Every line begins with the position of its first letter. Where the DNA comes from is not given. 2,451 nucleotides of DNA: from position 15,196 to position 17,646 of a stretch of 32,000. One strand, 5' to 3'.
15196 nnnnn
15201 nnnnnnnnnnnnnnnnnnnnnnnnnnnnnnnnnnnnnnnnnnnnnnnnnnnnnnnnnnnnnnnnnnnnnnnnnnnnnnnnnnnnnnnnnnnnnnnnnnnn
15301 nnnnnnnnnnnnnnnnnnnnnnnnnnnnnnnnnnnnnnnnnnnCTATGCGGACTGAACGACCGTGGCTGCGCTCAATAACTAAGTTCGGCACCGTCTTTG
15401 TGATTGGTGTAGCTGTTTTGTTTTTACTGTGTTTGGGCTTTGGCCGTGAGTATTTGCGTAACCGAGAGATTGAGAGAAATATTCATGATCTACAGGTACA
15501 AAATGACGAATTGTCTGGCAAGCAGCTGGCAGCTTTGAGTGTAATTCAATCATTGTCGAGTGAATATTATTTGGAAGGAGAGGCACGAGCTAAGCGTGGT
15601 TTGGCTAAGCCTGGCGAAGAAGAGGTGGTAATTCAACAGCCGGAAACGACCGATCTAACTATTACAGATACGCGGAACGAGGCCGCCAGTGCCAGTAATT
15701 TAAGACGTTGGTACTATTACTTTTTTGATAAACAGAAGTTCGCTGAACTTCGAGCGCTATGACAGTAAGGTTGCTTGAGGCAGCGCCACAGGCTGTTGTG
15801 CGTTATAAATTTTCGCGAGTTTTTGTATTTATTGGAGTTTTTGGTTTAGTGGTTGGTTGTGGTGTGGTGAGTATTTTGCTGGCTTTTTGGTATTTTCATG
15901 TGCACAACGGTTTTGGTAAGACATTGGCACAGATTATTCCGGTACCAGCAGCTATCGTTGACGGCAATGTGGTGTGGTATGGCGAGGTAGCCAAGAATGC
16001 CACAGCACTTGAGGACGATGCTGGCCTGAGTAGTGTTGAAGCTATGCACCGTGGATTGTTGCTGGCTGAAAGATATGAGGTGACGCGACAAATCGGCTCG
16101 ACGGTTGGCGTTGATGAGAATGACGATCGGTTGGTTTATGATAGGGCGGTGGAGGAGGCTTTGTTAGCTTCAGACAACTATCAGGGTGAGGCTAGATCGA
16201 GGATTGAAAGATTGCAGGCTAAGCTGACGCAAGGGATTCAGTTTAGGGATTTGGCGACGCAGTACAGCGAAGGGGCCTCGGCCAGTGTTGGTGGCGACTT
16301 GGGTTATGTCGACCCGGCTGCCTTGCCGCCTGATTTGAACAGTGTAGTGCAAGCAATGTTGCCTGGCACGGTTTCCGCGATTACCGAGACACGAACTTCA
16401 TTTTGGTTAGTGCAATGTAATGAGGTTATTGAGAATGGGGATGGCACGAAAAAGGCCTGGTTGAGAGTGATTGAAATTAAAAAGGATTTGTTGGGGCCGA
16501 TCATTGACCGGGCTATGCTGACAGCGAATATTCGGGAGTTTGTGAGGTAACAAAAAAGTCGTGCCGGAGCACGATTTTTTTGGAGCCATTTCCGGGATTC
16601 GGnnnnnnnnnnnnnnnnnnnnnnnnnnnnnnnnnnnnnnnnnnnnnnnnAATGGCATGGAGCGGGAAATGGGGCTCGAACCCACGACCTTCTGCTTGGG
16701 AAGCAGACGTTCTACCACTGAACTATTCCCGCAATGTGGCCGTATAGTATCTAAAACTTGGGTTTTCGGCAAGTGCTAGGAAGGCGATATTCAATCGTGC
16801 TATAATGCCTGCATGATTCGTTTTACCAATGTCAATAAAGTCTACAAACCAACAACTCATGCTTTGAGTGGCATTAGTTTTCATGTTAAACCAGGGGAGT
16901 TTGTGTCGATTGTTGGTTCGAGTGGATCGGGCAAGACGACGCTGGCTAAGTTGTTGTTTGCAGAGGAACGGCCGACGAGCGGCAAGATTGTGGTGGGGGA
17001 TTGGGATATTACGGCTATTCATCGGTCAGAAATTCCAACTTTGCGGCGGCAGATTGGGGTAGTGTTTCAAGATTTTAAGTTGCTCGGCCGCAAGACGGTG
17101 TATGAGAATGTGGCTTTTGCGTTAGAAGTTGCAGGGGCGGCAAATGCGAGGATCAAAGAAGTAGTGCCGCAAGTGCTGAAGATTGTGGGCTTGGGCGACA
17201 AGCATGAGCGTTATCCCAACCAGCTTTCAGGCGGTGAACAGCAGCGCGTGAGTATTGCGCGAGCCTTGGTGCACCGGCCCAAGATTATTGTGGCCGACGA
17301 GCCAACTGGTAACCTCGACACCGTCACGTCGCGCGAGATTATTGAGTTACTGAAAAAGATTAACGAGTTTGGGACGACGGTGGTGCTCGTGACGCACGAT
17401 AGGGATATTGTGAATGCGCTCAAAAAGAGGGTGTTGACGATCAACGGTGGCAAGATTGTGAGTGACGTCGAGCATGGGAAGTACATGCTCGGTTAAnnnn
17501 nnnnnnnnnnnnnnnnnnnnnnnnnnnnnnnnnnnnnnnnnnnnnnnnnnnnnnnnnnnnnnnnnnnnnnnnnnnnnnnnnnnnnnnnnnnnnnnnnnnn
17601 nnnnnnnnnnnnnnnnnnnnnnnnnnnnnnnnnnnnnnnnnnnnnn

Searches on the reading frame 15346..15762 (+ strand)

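Call 13: search_protein_families(library=pfam, proteins=[window:15346-15762:+])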
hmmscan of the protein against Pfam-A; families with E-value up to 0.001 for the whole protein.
window:15346-15762:+ (138 aa): 1 family
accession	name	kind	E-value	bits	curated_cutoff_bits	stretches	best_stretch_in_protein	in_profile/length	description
PF04977.20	DivIC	-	5.5e-09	36.2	28.9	1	23-92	3-73/80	Septum formation initiator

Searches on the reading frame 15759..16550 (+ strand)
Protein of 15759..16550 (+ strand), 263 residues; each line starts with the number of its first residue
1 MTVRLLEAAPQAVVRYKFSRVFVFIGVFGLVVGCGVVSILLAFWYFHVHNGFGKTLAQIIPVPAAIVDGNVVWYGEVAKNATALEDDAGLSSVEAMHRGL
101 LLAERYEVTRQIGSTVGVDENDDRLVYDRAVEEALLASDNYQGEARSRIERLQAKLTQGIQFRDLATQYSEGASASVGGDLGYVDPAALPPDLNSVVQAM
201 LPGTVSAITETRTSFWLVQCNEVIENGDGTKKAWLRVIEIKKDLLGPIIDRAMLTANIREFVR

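Call 13: search_protein_families(library=pfam, proteins=[window:15759-16550:+])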
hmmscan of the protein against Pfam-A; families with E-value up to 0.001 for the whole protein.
window:15759-16550:+ (263 aa): 3 families
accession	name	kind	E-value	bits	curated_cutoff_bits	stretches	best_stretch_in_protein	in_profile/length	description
PF00639.27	Rotamase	-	1.6e-14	55.1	21.7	1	138-221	11-96/97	PPIC-type PPIASE domain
PF13616.12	Rotamase_3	-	8e-12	46.2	22.5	1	140-222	31-114/116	PPIC-type PPIASE domain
PF13145.12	Rotamase_2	-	0.00035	21.8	27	1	152-225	38-110/121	PPIC-type PPIASE domain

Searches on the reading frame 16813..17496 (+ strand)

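Call 13: search_protein_families(library=pfam, proteins=[window:16813-17496:+])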
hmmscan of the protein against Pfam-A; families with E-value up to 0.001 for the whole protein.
window:16813-17496:+ (227 aa): 6 families
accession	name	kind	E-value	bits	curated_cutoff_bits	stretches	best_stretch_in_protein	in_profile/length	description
PF00005.33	ABC_tran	-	5.8e-37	127.8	25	1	18-165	1-136/137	ABC transporter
PF13304.12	AAA_21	-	1.6e-06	28.9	27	0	121-196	221-299/304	AAA domain, putative AbiEii toxin, Type IV TA system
PF13401.12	AAA_22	-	1.8e-05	25.5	27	1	29-191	6-119/130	AAA domain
PF20720.3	nSTAND3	-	0.0001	22.5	27.2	0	29-51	18-40/155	Novel STAND NTPase 3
PF02463.25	SMC_N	-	0.00023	21.1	40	0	29-205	25-207/220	RecF/RecN/SMC N terminal domain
PF13191.12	AAA_16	-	0.00043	21.2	32.6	1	27-69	24-64/167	AAA ATPase domain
